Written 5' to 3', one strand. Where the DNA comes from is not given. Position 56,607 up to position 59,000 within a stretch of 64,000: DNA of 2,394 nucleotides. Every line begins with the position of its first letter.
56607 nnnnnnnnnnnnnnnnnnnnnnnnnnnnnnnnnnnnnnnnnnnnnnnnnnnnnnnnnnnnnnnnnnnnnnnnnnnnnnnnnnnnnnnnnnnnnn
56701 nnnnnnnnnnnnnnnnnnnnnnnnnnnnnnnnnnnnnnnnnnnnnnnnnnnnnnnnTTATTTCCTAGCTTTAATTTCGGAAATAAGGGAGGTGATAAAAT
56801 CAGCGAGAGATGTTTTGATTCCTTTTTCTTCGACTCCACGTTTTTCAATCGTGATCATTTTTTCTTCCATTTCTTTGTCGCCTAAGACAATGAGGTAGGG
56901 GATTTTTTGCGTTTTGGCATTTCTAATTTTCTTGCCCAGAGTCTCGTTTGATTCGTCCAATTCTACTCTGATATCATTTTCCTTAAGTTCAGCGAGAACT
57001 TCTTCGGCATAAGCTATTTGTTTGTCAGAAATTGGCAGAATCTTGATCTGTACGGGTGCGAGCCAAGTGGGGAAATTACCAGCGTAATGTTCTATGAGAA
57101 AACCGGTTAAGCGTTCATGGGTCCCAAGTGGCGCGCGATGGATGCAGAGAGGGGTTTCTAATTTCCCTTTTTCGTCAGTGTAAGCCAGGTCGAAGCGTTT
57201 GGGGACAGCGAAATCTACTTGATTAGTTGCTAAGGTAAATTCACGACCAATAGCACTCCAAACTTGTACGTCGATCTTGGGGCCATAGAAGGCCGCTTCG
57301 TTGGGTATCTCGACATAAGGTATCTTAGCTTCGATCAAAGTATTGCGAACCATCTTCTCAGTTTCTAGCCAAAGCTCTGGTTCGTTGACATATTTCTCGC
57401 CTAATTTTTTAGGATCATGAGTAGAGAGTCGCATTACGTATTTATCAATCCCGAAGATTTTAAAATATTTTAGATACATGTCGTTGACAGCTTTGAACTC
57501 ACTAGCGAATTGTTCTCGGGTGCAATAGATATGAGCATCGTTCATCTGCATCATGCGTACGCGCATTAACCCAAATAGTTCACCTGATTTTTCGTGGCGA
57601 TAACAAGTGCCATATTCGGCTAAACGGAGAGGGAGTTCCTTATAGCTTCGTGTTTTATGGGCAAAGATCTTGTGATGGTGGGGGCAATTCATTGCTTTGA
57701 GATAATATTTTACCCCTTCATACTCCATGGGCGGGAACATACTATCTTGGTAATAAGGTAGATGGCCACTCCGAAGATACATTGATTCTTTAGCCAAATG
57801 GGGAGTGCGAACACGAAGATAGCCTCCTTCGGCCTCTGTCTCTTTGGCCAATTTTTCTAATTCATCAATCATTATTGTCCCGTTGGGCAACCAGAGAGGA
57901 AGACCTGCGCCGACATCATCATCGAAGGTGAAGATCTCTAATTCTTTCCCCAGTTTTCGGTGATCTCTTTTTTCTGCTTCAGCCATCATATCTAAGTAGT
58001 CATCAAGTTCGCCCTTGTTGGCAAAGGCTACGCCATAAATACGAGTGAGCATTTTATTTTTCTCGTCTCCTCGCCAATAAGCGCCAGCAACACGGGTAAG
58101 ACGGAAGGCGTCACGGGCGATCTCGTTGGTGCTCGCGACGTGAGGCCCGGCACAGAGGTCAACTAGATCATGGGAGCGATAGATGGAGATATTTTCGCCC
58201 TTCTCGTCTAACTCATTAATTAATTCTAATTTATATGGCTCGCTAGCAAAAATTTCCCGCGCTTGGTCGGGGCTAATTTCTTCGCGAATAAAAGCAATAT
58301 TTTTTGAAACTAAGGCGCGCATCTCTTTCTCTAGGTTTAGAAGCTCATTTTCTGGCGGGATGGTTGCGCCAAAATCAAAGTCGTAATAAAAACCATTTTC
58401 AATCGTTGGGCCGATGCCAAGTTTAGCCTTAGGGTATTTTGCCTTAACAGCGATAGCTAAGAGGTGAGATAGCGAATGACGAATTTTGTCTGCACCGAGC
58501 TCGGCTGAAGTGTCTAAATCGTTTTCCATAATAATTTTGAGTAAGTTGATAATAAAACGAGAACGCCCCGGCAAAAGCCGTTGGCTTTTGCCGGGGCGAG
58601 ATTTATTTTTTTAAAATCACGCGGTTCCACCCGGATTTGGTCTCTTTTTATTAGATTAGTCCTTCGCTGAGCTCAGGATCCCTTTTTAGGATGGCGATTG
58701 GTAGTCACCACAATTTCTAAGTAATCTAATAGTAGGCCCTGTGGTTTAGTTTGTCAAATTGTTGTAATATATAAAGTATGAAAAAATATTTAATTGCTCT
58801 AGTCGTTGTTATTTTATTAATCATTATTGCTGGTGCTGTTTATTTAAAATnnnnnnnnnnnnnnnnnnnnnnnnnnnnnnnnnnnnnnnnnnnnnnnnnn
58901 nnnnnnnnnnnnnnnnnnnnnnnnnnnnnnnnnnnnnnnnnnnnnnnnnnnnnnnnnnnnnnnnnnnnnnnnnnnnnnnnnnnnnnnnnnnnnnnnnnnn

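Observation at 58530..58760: T-box riboswitch leader upstream of thrS with a short, hairpin-loop specifier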

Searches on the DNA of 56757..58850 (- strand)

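Call 4: search_rna_families(source=window, start=58450, end=58850, threshold=evalue, max_evalue=10, show_alignments=4)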
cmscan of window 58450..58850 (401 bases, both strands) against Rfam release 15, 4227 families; matches with E-value up to 10: 16.
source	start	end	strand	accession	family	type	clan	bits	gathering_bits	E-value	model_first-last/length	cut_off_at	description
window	58542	58638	-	RF02621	BSnc120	Gene; sRNA;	-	21.1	114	0.026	1-88/88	no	Brucella sRNA 120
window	58553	58610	+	RF03304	mir-1744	Gene; miRNA;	-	21.1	73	0.049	1-75/75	no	mir-1744 microRNA precursor family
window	58562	58664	-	RF02590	Spy1186876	Gene; sRNA;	-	20.1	208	0.025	1-243/243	no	S. pyogenes small RNA 1186876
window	58566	58596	-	RF04167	mir-1972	Gene; miRNA;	-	20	90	0.23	1-81/81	no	mir-1972 microRNA precursor family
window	58541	58615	-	RF02891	AgrB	Gene; antisense;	-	17.8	40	1.6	1-84/84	no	ArsR-gov region gene B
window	58568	58596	+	RF03474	mir-4766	Gene; miRNA;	-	17.4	72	1.1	1-56/56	no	mir-4766 microRNA precursor family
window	58562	58626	+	RF02351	psRNA14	Gene; sRNA;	-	16.4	60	4.3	1-84/84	no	Proteobacteria sRNA psRNA14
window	58503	58610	-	RF02629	RmaA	Gene; sRNA;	-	16.1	57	3.1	1-113/113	no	Regulator of motility and amylovoran A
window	58592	58637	-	RF00230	T-box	Cis-reg; leader;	-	15.9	93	0.22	183-216/219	no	T-box leader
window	58554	58603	-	RF03697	mir-722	Gene; miRNA;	-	14.8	81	7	1-67/67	no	mir-722 microRNA precursor family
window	58543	58621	-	RF04244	MIR169_6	Gene; miRNA;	CL00098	14.5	54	4.2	1-99/99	no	MIR169_6 microRNA precursor family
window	58564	58598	+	RF04128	MIR8562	Gene; miRNA;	-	14.2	211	3.4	1-242/242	no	MIR8562 microRNA precursor family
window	58544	58617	+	RF04244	MIR169_6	Gene; miRNA;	CL00098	14.2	54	4.9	1-99/99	no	MIR169_6 microRNA precursor family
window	58591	58701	+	RF00016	SNORD14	Gene; snRNA; snoRNA; CD-box;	-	14.2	64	6.2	1-111/111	no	Small nucleolar RNA SNORD14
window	58540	58661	+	RF02749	Ncrwmel02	Gene; sRNA;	-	14.1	290.8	0.37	1-251/251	no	Wolbachia sRNA mel02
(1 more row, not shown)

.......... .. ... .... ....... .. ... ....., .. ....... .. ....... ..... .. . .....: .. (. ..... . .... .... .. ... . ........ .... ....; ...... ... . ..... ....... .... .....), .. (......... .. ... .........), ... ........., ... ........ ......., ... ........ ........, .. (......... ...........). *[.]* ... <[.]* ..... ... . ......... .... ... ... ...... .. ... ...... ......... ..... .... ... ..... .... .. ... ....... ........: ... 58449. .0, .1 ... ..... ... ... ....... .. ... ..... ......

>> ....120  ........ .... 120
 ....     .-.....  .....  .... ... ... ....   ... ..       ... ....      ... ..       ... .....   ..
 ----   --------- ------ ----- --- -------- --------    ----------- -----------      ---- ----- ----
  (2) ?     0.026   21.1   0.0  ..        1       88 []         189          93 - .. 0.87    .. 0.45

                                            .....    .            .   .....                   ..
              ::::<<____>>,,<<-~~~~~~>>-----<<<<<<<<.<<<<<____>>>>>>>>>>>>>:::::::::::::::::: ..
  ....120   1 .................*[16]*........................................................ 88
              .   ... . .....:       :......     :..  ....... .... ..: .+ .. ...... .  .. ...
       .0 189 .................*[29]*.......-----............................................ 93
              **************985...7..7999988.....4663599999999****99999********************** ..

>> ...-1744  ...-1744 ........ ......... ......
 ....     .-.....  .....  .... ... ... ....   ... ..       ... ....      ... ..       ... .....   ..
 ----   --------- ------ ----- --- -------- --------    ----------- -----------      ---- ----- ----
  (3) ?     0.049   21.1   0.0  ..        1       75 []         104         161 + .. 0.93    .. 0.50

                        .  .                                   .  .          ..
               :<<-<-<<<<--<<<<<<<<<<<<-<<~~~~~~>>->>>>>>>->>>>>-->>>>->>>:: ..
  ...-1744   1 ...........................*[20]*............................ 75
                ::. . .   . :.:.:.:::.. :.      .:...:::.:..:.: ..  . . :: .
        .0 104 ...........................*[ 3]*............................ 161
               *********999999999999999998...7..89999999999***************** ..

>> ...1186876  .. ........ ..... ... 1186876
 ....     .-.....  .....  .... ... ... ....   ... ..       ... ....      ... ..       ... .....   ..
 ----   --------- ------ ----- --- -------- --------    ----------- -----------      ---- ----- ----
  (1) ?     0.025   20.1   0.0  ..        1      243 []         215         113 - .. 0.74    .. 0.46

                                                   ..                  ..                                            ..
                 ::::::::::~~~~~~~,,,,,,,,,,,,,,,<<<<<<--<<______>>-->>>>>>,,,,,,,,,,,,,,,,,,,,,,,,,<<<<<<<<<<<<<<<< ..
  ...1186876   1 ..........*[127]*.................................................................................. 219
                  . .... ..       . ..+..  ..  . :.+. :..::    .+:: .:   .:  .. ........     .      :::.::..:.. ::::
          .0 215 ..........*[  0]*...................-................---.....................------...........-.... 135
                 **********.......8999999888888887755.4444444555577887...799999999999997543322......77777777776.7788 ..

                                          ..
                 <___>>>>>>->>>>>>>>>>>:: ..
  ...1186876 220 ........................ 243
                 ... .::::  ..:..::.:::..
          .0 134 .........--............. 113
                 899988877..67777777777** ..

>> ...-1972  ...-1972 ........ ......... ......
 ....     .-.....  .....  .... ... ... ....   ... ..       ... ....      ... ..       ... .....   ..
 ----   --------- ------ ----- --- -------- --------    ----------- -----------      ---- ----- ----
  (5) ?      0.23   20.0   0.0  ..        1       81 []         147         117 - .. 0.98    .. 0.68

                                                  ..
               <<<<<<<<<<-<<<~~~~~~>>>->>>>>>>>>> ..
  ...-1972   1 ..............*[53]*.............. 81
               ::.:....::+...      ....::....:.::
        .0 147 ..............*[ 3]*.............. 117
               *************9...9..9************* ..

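Call 14: search_rna_families(sources=[L001, L002, L008, L010, L011, L020, L022, L025, L040, L055, L057, L070, L078, L063, L076, L003, L024, L031], threshold=gathering)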
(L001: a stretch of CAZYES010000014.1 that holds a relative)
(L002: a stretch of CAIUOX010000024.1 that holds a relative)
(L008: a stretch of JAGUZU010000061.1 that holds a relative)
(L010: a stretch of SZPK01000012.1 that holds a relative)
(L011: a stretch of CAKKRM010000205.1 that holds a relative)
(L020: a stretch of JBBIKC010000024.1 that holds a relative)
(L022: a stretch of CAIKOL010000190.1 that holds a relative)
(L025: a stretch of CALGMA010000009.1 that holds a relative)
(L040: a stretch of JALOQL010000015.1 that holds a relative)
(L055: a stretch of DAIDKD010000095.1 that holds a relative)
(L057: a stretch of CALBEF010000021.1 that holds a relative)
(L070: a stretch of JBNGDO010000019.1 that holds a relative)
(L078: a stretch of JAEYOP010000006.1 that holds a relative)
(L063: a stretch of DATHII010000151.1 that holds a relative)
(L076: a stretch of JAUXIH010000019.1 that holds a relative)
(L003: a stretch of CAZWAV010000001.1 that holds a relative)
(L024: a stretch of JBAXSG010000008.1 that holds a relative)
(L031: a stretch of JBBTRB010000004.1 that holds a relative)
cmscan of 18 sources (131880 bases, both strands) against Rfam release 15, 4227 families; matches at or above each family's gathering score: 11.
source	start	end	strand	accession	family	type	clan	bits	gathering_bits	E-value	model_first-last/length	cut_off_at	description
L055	2383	2617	+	RF00230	T-box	Cis-reg; leader;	-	121.1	93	5.7e-26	1-219/219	no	T-box leader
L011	2582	2833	+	RF00230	T-box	Cis-reg; leader;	-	108.3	93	1.1e-22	1-219/219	no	T-box leader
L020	2559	2809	+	RF00230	T-box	Cis-reg; leader;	-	93.7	93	6.6e-19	1-219/219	no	T-box leader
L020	2465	2538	+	RF00005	tRNA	Gene; tRNA;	CL00001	71.1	29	3.2e-13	1-71/71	no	tRNA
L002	7336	7408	-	RF00005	tRNA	Gene; tRNA;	CL00001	69.8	29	7.2e-13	1-71/71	no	tRNA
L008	1450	1523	+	RF00005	tRNA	Gene; tRNA;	CL00001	69.3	29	9.9e-13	1-71/71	no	tRNA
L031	7251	7323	-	RF00005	tRNA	Gene; tRNA;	CL00001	69.3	29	9.8e-13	1-71/71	no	tRNA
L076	1194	1266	+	RF00005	tRNA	Gene; tRNA;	CL00001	68.9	29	1.3e-12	1-71/71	no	tRNA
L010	2299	2372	+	RF00005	tRNA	Gene; tRNA;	CL00001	68.8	29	1.4e-12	1-71/71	no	tRNA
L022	2451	2524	+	RF00005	tRNA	Gene; tRNA;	CL00001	67.8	29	2.7e-12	1-71/71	no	tRNA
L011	2499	2572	+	RF00005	tRNA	Gene; tRNA;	CL00001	66.8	29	5e-12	1-71/71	no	tRNA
